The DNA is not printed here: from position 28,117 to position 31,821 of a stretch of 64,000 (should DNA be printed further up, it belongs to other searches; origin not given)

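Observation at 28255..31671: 1138-aa secreted Pro-rich/TPR protein embedded between cheY and fliP: candidate novel periplasmic flagellar scaffold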

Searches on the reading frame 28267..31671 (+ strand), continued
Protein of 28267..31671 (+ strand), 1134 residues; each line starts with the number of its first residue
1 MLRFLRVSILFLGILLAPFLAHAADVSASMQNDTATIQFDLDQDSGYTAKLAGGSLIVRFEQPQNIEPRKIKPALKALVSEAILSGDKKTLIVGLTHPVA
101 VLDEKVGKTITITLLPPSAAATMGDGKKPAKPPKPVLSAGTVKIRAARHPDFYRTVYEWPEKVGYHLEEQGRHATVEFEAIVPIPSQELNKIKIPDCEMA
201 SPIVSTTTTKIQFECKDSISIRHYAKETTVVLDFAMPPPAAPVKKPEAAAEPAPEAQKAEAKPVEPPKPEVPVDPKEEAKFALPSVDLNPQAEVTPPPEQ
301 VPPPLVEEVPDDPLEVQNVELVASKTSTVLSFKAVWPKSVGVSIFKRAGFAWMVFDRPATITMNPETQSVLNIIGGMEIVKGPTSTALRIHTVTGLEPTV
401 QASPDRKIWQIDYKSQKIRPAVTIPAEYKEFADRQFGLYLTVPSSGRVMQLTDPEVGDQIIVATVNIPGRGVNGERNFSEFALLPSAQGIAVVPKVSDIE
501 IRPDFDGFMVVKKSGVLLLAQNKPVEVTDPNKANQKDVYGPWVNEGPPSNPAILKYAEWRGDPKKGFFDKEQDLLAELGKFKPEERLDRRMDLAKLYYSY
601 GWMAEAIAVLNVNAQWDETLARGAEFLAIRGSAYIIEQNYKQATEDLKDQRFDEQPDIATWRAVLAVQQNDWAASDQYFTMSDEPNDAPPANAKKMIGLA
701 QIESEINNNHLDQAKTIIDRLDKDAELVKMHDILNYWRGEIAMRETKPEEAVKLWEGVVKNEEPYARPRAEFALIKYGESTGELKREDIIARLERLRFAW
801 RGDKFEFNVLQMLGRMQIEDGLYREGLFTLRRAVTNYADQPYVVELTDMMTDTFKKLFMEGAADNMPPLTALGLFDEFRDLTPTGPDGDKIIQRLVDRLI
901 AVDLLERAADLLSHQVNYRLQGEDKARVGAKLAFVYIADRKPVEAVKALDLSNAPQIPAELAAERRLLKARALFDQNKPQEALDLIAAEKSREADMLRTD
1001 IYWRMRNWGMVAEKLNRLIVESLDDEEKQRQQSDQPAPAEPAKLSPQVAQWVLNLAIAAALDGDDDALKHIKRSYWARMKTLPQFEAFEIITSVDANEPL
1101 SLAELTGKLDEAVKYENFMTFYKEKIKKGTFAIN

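Call 19: search_solved_structures(query=A1, max_evalue=1)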
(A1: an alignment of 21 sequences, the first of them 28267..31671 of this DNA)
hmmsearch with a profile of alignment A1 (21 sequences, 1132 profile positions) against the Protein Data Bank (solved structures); distinct sequences matched with E-value up to 1: 45.
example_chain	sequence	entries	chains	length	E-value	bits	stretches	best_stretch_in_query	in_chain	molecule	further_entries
9d2f_L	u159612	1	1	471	8.9e-06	27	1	716-858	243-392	Tetratricopeptide repeat protein 29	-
6y4l_A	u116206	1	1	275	1.9e-05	25.9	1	683-852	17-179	ER membrane protein complex subunit 2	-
8eoi_B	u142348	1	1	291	2.2e-05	25.7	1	684-852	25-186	ER membrane protein complex subunit 2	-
6ww7_B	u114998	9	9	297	2.3e-05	25.6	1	684-852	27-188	ER membrane protein complex subunit 2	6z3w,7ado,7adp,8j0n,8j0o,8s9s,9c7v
7obi_A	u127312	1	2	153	0.0002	22.5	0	820-854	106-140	CTPR-rv4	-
2kc7_A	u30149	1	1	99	0.0013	19.8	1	711-781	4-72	bfr218_protein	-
5ljo_D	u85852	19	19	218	0.0022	19.1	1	678-879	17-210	Outer membrane protein assembly factor BamD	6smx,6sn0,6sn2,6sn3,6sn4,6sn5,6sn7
8spr_D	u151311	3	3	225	0.0022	19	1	678-879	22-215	Outer membrane protein assembly factor BamD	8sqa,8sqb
3q5m_A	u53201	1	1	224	0.0022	19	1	678-879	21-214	UPF0169 lipoprotein yfiO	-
28jl_D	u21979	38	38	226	0.0023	19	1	678-879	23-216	Outer membrane protein assembly factor BamD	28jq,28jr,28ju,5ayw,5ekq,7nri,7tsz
3tgo_A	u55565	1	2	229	0.0024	18.9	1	678-879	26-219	UPF0169 lipoprotein yfiO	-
2yhc_A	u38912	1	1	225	0.0026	18.8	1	679-879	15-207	UPF0169 LIPOPROTEIN YFIO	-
2wqh_A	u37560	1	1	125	0.0027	18.8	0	823-857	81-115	CTPR3Y3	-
5d0o_D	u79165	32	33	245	0.0031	18.6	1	678-878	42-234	Outer membrane protein assembly factor BamD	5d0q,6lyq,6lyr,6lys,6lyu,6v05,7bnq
8adg_D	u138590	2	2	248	0.0032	18.5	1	678-878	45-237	Outer membrane protein assembly factor BamD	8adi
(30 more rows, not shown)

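Call 45: predict_structure(alignment_id=A1)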
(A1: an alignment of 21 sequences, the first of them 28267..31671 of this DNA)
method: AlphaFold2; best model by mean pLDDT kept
length: 1134 residues; sequences in the alignment: 21
mean_pLDDT: 79.5   pTM: 0.45
mean pLDDT of the five models: 79.5, 78.4, 76.6, 76.7, 74.5
residues with pLDDT >= 90: 425; 70-90: 484; 50-70: 75; < 50: 150
segments of 3 or more residues with pLDDT < 50: 1-3, 15-22, 120-139, 238-309, 519-548, 1095-1106, 1131-1134
pLDDT, mean of each block of 10 residues (from residue 1): 51 44 74 85 85 89 86 85 88 87 86 75 40 34 84 88 87 86 76 80 74 84 89 71 34 36 40 34 37 39 40 83 84 90 90 91 82 77 84 79 88 86 81 76 86 86 91 83 93 88 86 62 30 33 40 86 86 92 87 94 92 87 90 90 89 85 90 88 70 90 92 92 86 94 94 95 89 94 91 89 85 93 92 86 87 90 85 90 87 90 90 89 91 94 95 90 94 94 92 93 92 93 86 71 85 92 87 90 85 55 47 66 65 42
secondary structure, 60 per line:
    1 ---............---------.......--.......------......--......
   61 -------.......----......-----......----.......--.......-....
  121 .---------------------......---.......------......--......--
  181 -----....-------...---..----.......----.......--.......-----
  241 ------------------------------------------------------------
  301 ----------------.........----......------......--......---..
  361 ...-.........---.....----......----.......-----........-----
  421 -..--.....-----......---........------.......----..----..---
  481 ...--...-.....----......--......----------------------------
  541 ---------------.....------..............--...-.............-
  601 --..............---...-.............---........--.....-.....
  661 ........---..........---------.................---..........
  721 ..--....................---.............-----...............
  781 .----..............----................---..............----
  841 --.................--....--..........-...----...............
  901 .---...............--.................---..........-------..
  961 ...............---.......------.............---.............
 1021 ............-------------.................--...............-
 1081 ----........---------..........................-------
elements in order (helices of 4 or more, strands of 3 or more residues): H4-15 E25-31 E34-40 E47-52 E55-60 H68-74 E79-84 E90-95 E100-106 E109-115 H117-121 E143-148 E152-158 E165-170 E173-178 H186-189 E197-199 E209-215 E220-226 E229-235 E317-325 E330-335 E342-347 E350-355 E359-363 H365-373 E377-381 E386-391 E396-402 E408-415 E426-430 E436-441 E445-452 E459-465 E481-483 E486-488 E490-494 E499-504 E507-512 H556-560 H567-580 H587-599 H603-616 H624-636 H640-647 H650-654 H656-668 H672-681 H691-707 H711-722 H725-744 H748-760 H766-781 H786-799 H804-819 H823-836 H843-859 H862-865 H868-877 H886-901 H905-919 H922-938 H942-951 H959-975 H979-985 H992-1004 H1008-1032 H1046-1062 H1065-1079 H1085-1092 H1102-1127

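Call 49: fold_search(model_id=the predicted structure, library=pdb)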
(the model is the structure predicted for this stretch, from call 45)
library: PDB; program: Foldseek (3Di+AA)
matches with E <= 10: 1635; with E <= 0.001: 251
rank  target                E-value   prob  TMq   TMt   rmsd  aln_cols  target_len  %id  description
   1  9hmf_K                3.9e-10  1.00  0.15  0.19  42.3       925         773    9  Periplasmic scaffold of the Campylobacter jejuni flagellar motor (alpha carbon trace) (released 2024-12-25)
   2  8fgw_D                5.0e-09  1.00  0.16  0.14  24.8       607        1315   13  Human IFT-A complex structures provide molecular insights into ciliary transport (released 2023-02-22)
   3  9hvq_Q                1.3e-08  1.00  0.20  0.24  26.0       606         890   14  Structure of the transcribing Pol II-DSIF-PAF-SPT6-RECQL5 complex (released 2025-07-16)
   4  9rtt_Q                1.5e-08  1.00  0.20  0.25  24.5       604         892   14  Activated Elongation Complex with IWS1 and ELOF1 (released 2025-09-03)
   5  8bbg_A                1.5e-08  1.00  0.09  0.08  58.0      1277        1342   10  Structure of the IFT-A complex; anterograde IFT-A train model (released 2022-12-21)
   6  8fy4_B                5.8e-08  1.00  0.19  0.35  16.0       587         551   12  Structure of NOT1:NOT10:NOT11 module of the chicken CCR4-NOT complex (released 2023-08-30)
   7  8bbg_D                9.9e-08  1.00  0.13  0.12  22.5       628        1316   13  Structure of the IFT-A complex; anterograde IFT-A train model (released 2022-12-21)
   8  9hmf_L                1.1e-07  1.00  0.14  0.21  25.4       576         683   15  Periplasmic scaffold of the Campylobacter jejuni flagellar motor (alpha carbon trace) (released 2024-12-25)
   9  7yea_A                1.4e-07  1.00  0.18  0.20  18.2       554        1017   14  Human O-GlcNAc transferase Dimer (released 2023-07-12)
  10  8f5p_B                1.8e-07  1.00  0.11  0.11  33.0      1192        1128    9  Structure of Leishmania tarentolae IFT-A (state 2) (released 2022-12-21)
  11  8hmd_C                2.5e-07  1.00  0.16  0.14  25.5       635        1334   13  base module state 2 of Tetrahymena IFT-A (released 2023-06-14)
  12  8a3t_J                2.5e-07  1.00  0.14  0.29  23.5       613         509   11  S. cerevisiae APC/C-Cdh1 complex (released 2022-08-31)
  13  8hme_E                2.5e-07  1.00  0.15  0.15  50.7      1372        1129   10  head module state 1 of Tetrahymena IFT-A (released 2023-06-14)
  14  8dtg_A                2.9e-07  1.00  0.13  0.18  15.3       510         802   13  Cryo-EM structure of Arabidopsis SPY alternative conformation 1 (released 2023-03-08)
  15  7y4i_A                3.0e-07  1.00  0.13  0.17  15.5       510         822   13  Crystal structure of SPINDLY in complex with GDP (released 2022-12-07)
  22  8q9t_E                5.6e-07  1.00  0.13  0.14  23.4       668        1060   11  CryoEM structure of a S. Cerevisiae Ski238 complex bound to RNA (released 2023-11-29)
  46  8f5o_B                3.1e-06  1.00  0.14  0.14  33.8      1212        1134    9  Structure of Leishmania tarentolae IFT-A (state 1) (released 2022-12-21)
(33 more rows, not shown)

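Call 71: search_protein_representatives(alignment_id=A1)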
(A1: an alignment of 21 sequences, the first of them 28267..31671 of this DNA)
Query: 21 sequences, 1132 profile positions. Proteins with E-value up to 0.001 (for the whole library): 11203; up to 1e-10: 6593; up to 1e-30: 3758. The best 150 are listed.
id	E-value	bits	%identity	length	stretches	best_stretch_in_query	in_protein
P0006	0.0e+00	1283.7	-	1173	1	15-1128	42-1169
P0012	0.0e+00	1244.5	-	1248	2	245-1130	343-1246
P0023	0.0e+00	1169.9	-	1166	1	4-1132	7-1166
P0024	0.0e+00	1147.0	-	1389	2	247-1126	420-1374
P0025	0.0e+00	1146.8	-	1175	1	8-1132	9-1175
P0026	0.0e+00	1144.8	-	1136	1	3-1132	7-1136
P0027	0.0e+00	1140.3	-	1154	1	4-1132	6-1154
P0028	0.0e+00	1136.9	-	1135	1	8-1132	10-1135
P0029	0.0e+00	1135.9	-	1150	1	7-1132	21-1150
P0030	0.0e+00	1135.3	-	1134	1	3-1129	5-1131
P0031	0.0e+00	1131.6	-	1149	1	8-1132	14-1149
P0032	0.0e+00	1129.6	-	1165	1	6-1132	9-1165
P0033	0.0e+00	1125.4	-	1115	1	20-1125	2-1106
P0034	0.0e+00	1123.7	-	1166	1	8-1132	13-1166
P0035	0.0e+00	1120.5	-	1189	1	9-1132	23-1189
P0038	0.0e+00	1109.7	-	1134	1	11-1132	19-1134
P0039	0.0e+00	1108.3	-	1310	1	5-1127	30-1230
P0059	0.0e+00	1066.8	-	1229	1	19-1127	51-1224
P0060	0.0e+00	1064.0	-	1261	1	7-1127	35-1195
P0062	0.0e+00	1060.3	-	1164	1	12-1132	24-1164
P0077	0.0e+00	1041.8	-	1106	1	1-1127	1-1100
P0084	0.0e+00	1033.4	-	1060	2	332-1132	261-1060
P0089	0.0e+00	1029.3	-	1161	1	16-1127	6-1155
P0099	0.0e+00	1016.8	-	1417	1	6-1125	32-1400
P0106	2.0e-298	1009.5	-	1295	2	253-1127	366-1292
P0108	2.4e-298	1009.2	-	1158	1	4-1127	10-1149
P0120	2.3e-297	1005.9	-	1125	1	4-1127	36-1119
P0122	3.5e-297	1005.3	-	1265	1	7-1127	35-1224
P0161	1.5e-290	983.4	-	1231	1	8-1127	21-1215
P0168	1.3e-289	980.2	-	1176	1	4-1127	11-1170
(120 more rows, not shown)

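Call 72: find_homologous_proteins(query=A1, max_evalue=0.00001)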
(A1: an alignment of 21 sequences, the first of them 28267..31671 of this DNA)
Query A1 (21 sequences) (1134 aa, profile of the alignment): 22 proteins with E <= 0.00001 among 8000 candidates.
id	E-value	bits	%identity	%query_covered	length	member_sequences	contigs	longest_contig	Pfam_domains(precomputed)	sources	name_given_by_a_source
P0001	0.0e+0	1477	100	100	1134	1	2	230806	-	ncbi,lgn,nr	ncbi:MAG: hypothetical protein EYC62_01455 [Alphaproteobacteria bacterium]|nr:MAG: hypothetical prot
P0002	0.0e+0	1458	86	98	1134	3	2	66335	PF07719.24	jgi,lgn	jgi:hypothetical protein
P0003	0.0e+0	1426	68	100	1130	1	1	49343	PF07719.24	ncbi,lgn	-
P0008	0.0e+0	1409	29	99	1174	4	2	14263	PF24837.2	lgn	-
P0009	0.0e+0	1408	31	72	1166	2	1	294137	PF24837.2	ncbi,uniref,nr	ncbi:hypothetical protein CCC_03315 [Paramagnetospirillum magnetotacticum MS-1]|uniref:Tetratricopep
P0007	0.0e+0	1406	32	72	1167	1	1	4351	PF24837.2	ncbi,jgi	jgi:hypothetical protein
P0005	0.0e+0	1391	54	98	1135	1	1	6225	PF07719.24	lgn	-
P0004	0.0e+0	1385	54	100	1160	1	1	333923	-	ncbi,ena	-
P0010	0.0e+0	1291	30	71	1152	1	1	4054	PF13432.13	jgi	jgi:hypothetical protein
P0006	0.0e+0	1284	31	96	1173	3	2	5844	PF24837.2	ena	-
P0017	0.0e+0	1260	26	68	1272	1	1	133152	-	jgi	jgi:tetratricopeptide (TPR) repeat protein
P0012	0.0e+0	1245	29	79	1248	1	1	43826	-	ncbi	ncbi:MAG: hypothetical protein ACPGO3_06640 [Magnetospiraceae bacterium]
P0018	0.0e+0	1232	27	76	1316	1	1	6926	-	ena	-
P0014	0.0e+0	1225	26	74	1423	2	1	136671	-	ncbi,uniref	ncbi:hypothetical protein [Roseibium sp.]|uniref:hypothetical protein n=1 Tax=Roseibium sp. TaxID=19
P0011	0.0e+0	1217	29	97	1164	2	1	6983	PF07719.24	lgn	-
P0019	1.8e-292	991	25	84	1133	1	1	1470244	PF09976.16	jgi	-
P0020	1.8e-269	915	28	30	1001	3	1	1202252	-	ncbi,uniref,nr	ncbi:hypothetical protein [Elioraea thermophila]|uniref:hypothetical protein n=1 Tax=Elioraea thermo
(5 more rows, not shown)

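Call 74: search_dna_similar(query=window:28267-31671:+, collection=plasmids, mode=protein, max_rows=30)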
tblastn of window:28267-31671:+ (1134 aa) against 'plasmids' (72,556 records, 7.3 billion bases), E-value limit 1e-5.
Records with a match: 4; places in all: 4; records where one place covers at least 80% of the query: 0.
Best place of each record, by identity: <60% 4.
By first word of the organism name: Azospirillum 2; Sphingobium 1; Erythrobacter 1.
By predicted mobility (MOB-suite, as given by PLSDB): mobilizable 2; conjugative 1; non-mobilizable 1.
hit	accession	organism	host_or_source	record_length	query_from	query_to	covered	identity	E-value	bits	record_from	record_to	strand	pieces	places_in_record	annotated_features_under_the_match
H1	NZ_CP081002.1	Sphingobium sp. V4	cell culture,soil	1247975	550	1014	41%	25.5%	9e-18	97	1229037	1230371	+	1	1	record has no annotation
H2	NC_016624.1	Azospirillum lipoferum 4B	-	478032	656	1008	31%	26.8%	1e-8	67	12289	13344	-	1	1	hypothetical protein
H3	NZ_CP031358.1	Erythrobacter aureus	marine sediment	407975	722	1013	26%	27.3%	1e-15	91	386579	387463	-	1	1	hypothetical protein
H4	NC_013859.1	Azospirillum sp. B510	-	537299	734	1008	24%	29.0%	2e-7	64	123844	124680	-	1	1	hypothetical protein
